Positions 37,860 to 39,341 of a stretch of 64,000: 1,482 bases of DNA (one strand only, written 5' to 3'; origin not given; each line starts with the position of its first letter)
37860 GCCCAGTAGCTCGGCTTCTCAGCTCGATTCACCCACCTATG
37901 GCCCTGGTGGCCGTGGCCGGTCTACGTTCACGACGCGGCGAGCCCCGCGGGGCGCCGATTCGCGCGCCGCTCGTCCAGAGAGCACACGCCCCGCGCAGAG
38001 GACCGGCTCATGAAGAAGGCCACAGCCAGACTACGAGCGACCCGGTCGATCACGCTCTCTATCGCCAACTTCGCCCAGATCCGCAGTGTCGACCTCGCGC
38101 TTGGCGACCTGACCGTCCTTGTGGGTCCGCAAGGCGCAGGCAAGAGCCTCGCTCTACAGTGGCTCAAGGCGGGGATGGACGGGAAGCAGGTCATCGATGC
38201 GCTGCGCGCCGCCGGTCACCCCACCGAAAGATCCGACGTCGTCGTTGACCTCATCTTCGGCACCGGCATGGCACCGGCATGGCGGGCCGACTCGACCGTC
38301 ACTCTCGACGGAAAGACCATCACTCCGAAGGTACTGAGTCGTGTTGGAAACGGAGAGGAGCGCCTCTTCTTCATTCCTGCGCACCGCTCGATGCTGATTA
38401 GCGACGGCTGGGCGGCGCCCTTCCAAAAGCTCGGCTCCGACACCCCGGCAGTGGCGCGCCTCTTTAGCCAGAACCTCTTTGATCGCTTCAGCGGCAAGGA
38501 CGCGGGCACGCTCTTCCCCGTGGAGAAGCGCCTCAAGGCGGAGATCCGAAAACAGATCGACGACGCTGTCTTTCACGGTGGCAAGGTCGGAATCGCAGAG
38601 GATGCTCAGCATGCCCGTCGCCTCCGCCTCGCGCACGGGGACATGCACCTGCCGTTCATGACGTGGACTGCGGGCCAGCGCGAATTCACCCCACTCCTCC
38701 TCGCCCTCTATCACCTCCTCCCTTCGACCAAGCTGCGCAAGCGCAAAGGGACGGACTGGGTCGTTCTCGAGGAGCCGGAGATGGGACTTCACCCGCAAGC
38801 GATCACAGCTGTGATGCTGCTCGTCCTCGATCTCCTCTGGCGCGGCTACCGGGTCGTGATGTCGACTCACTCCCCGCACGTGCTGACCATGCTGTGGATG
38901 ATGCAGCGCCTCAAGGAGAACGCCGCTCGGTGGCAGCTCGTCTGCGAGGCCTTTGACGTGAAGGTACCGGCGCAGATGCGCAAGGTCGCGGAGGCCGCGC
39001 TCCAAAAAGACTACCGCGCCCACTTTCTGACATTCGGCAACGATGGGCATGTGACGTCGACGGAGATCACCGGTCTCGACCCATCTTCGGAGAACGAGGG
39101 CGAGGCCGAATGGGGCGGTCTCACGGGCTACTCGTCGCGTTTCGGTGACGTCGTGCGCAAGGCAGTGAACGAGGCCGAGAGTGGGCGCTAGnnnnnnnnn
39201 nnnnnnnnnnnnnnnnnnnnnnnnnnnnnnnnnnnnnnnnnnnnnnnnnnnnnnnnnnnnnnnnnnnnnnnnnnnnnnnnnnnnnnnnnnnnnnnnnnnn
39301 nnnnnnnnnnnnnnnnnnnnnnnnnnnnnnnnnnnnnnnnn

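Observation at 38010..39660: Low-GC OLD/AAA_21-type ABC ATPase with an overlapping 159-aa partner: Gabija/PARIS/Septu-like two-gene architecture with an unusually small second component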

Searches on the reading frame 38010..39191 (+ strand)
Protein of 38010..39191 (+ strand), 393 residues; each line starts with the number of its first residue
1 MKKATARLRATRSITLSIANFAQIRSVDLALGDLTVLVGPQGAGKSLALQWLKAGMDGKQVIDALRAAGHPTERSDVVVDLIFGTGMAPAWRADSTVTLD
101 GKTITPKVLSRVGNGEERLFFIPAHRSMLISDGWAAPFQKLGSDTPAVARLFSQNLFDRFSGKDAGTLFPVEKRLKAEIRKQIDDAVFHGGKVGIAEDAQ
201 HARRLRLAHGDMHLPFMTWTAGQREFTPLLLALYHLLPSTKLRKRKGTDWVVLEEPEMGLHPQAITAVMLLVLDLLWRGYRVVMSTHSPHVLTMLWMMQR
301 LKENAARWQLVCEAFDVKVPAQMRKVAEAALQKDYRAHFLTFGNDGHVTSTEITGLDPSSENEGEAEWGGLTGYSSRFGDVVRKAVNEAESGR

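Call 3: search_protein_families(library=pfam, proteins=[window:38010-39191:+], max_evalue=0.1)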
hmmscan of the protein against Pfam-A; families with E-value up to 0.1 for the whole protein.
window:38010-39191:+ (393 aa): 5 families
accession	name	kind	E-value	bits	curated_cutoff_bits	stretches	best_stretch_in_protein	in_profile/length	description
PF13304.12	AAA_21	-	5.6e-15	56.6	27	1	222-292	241-303/304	AAA domain, putative AbiEii toxin, Type IV TA system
PF13175.12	AAA_15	-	6.5e-14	52.8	32.1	2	172-291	261-373/374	AAA ATPase domain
PF13476.12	AAA_23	-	0.0018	19.4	27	1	16-60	2-47/201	AAA domain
PF13401.12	AAA_22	-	0.013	16.3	27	1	34-86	7-59/130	AAA domain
PF00005.33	ABC_tran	-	0.036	15.1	25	1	26-54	5-33/137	ABC transporter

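Call 4: search_protein_families(library=padloc, proteins=[window:38010-39191:+], max_evalue=0.1)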
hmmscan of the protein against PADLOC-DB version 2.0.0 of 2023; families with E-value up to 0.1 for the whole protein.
window:38010-39191:+ (393 aa): 95 families (the best 25 are shown)
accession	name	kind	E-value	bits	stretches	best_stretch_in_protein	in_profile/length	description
PDLC04710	PDC-M56A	-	1.8e-117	390.5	1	16-388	4-380/382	-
PDLC02358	Old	-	1.1e-16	58.7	2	232-293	267-330/578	Old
PDLC02979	AriA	-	3.8e-16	57.8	2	170-291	258-372/373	-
PDLC02980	AriA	-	7.7e-15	53.6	2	221-292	240-303/304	-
PDLC04175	HEC-01A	-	1.8e-14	51.6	2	242-293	263-313/363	-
PDLC03878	NsnB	-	1.2e-13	49.6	2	248-300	237-289/345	-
PDLC04178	HEC-01A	-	1.2e-13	48.9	2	16-50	12-46/399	-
PDLC00094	GajA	-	2.2e-11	40.9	2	211-309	263-361/569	AAA ATPase domain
PDLC04183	HEC-01A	-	4.5e-11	40.4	1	12-52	4-44/402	-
PDLC04389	PDC-M07A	-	1e-10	39.2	2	243-295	321-374/443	-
PDLC04176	HEC-01A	-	1.2e-10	39.3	1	242-293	271-322/371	-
PDLC00062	GajA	-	1.2e-10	38.4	2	243-295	298-347/639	AAA ATPase domain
PDLC02915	ATPase-Toprim_I-B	-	9.7e-10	35.8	2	248-295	256-302/623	-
PDLC04033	PD-T4-4_A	-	1.1e-09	36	1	246-314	324-392/460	-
PDLC00067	GajA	-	1.7e-09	34.7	2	16-82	8-77/604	AAA ATPase domain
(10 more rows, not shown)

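Call 5: search_protein_families(library=ncbifam, proteins=[window:38010-39191:+], max_evalue=0.1)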
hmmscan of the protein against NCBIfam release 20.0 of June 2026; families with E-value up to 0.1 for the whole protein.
window:38010-39191:+ (393 aa): 28 families (the best 25 are shown)
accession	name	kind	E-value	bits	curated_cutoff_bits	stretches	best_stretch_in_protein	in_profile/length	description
NF047739.1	antiphage_MADS3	equivalog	3.7e-12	46.1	420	2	248-296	337-383/427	methylation-associated defense system AAA family ATPase MAD3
NF038234.1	retron_eff_Eco8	equivalog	2.7e-05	23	250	1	226-294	255-327/679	retron Eco8 family effector endonuclease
NF040873.1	AztA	equivalog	3.2e-05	23.6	220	0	27-52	13-38/191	zinc ABC transporter ATP-binding protein AztA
TIGR01166.1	cbiO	subfamily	8.1e-05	22.2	211.8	1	249-288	147-186/190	cobalt ABC transporter, ATP-binding protein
NF010068.0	PRK13548.1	equivalog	0.00044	19.4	261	1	17-56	14-55/261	heme ABC transporter ATP-binding protein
TIGR00634.1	recN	equivalog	0.00069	18.7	407.85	1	15-59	4-49/563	DNA repair protein RecN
NF041760.1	PtuA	equivalog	0.00088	18.3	500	0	221-293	347-421/524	retron Ec78 anti-phage system effector ATPase PtuA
NF008121.0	PRK10869.1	equivalog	0.001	17.7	418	1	15-112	4-100/553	DNA repair protein RecN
NF001885.0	PRK00635.1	equivalog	0.0024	15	3054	1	247-293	830-876/1809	excinuclease ABC subunit A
TIGR00630.1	uvra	equivalog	0.003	15.8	729.8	0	243-292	845-894/924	excinuclease ABC subunit UvrA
NF053840.1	MnTportMntADein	equivalog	0.0034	17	400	0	25-52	20-47/240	manganese ABC transporter ATP-binding protein MntA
TIGR04521.1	ECF_ATPase_2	equivalog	0.0065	15.6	330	0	249-288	164-204/279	energy-coupling factor transporter ATPase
TIGR03740.1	galliderm_ABC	subfamily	0.0073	16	309.75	0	250-287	145-182/223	lantibiotic protection ABC transporter ATP-binding subunit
TIGR00972.1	3a0107s01c2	equivalog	0.0081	15.5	343.2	0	15-54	8-49/248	phosphate ABC transporter ATP-binding protein PstB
TIGR02673.1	FtsE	equivalog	0.0085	15.8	264.85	0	26-52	22-48/214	cell division ATP-binding protein FtsE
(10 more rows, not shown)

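Call 14: search_protein_families(library=phrogs, proteins=[window:38010-39191:+], max_evalue=1)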
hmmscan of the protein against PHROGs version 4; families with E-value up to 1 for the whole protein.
window:38010-39191:+ (393 aa): 16 families
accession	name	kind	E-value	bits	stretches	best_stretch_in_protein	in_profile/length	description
phrog_4747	-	unknown function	5.4e-14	53.2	2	16-58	6-51/610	-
phrog_14430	-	unknown function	3.5e-07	30.8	2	249-296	339-386/444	-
phrog_3940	-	unknown function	0.00058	19.8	1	245-295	251-302/537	-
phrog_8066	-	unknown function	0.0011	18.8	1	251-302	387-444/522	-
phrog_8323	-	unknown function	0.0016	18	1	254-293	328-366/623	-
phrog_13167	-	unknown function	0.0034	17.3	1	244-292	334-382/477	-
phrog_14451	-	unknown function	0.0045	16.6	1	15-69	4-59/553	-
phrog_7507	-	unknown function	0.0084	16.5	0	16-54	7-46/483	-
phrog_9802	-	unknown function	0.013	15.5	0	238-293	275-329/438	-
phrog_14685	-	unknown function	0.017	16.1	1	36-68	6-38/88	-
phrog_21263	-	unknown function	0.045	12.8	1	243-291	844-892/940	-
phrog_21420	-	unknown function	0.06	12.8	1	249-295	527-573/654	-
phrog_1499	-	unknown function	0.075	13.3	1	15-61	7-54/427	-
phrog_293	-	moron, auxiliary metabolic gene and host takeover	0.19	10.6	0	28-51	159-182/1058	ABC transporter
phrog_11254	-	DNA, RNA and nucleotide metabolism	0.28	11.6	1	13-56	67-110/293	DnaA-like replication initiation protein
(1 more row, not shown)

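Call 39: search_solved_structures(query=window:38010-39191:+, max_evalue=0.01, show_alignments=1)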
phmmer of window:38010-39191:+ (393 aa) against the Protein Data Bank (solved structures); distinct sequences matched with E-value up to 0.01: 4.
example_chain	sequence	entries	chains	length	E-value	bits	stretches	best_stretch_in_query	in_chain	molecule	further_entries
6p74_A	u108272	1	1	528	1.3e-07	34.3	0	16-51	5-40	Putative ATP-dependent endonuclease of the OLD family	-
7sh1_A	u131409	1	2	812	0.00021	23.7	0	26-66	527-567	Excinuclease ABC subunit UvrA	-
22bu_B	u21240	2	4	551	0.0025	20.2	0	218-314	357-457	AAA family ATPase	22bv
22et_E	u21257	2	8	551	0.0065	18.8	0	218-314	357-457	PtuA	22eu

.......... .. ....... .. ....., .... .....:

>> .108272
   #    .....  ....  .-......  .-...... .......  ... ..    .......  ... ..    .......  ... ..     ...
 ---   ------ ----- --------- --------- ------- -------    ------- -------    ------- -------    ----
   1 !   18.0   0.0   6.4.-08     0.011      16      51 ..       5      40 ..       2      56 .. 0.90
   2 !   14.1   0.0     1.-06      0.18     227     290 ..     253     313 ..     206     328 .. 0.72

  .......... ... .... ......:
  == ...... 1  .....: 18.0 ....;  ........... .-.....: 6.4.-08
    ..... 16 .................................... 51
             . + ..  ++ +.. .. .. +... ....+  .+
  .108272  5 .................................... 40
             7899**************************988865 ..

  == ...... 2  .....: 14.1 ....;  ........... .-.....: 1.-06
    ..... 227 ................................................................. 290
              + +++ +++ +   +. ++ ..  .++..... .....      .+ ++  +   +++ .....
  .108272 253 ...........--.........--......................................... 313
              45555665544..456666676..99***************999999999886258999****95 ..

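Call 41: find_homologous_proteins(query=window:38010-39191:+, max_evalue=0.00001)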
Query window:38010-39191:+ (393 aa): 2812 proteins with E <= 0.00001 among 8000 candidates; the best 120 are listed.
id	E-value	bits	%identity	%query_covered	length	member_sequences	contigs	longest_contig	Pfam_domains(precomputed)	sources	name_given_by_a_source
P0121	8.6e-261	883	100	100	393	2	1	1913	PF13175.13,PF13304.13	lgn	-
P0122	2.5e-212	723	81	99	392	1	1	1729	PF13175.13,PF13304.13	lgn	-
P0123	5.9e-212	722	82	99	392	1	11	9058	PF13175.13,PF13304.13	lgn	-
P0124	2.8e-211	720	81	99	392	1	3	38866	PF13175.13,PF13304.13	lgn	-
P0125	2.4e-208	710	81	99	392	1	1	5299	PF13175.13,PF13304.13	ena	-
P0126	1.9e-206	704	81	98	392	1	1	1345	PF13175.13,PF13304.13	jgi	jgi:hypothetical protein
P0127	4.0e-205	699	81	99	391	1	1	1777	PF13175.13,PF13304.13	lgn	-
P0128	1.1e-204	698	79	99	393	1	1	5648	PF13175.13,PF13304.13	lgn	-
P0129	2.1e-204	697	79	99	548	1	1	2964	PF13175.13,PF13304.13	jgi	-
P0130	2.1e-204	697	78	99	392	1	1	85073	PF13175.13,PF13304.13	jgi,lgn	jgi:hypothetical protein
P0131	4.2e-202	689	77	99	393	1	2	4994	PF13175.13,PF13304.13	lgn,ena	-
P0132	1.1e-201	688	80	96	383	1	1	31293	PF13175.13,PF13304.13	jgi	jgi:energy-coupling factor transporter ATP-binding protein EcfA2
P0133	3.0e-201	687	78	99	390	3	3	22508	PF13175.13,PF13304.13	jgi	jgi:energy-coupling factor transporter ATP-binding protein EcfA2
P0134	1.3e-200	684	76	99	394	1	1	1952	PF13175.13,PF13304.13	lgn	-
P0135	2.3e-200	684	77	100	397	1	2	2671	PF13175.13,PF13304.13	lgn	-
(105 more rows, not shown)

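Call 52: predict_structure(alignment_id=A2)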
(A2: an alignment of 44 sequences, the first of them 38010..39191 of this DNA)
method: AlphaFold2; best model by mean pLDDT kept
length: 393 residues; sequences in the alignment: 44
mean_pLDDT: 79.7   pTM: 0.84
mean pLDDT of the five models: 79.7, 75.1, 74.0, 73.3, 72.7
residues with pLDDT >= 90: 172; 70-90: 105; 50-70: 85; < 50: 31
segments of 3 or more residues with pLDDT < 50: 1-6, 126-140, 162-168
pLDDT, mean of each block of 10 residues (from residue 1): 49 92 96 94 88 95 87 92 89 96 96 91 58 40 61 59 48 73 72 53 54 62 69 73 84 74 84 92 90 93 95 88 91 96 95 91 83 73 93 72
secondary structure, 60 per line:
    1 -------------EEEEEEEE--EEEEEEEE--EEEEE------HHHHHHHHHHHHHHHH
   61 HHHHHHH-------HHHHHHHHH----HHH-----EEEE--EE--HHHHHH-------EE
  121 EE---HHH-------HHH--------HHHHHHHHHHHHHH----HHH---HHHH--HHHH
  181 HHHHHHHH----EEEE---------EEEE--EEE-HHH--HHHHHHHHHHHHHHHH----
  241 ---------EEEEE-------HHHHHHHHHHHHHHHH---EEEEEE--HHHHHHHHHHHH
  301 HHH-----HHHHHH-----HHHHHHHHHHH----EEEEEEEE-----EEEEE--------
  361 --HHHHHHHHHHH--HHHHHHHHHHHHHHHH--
elements in order: E14-21 E24-31 E34-38 H45-67 H75-83 E96-99 H106-111 E119-122 H147-160 H171-174 H177-188 E193-196 E206-209 E212-214 H221-236 E250-254 H262-277 E281-286 H289-303 H309-314 H320-330 E335-342 E348-352 H363-373 H376-391
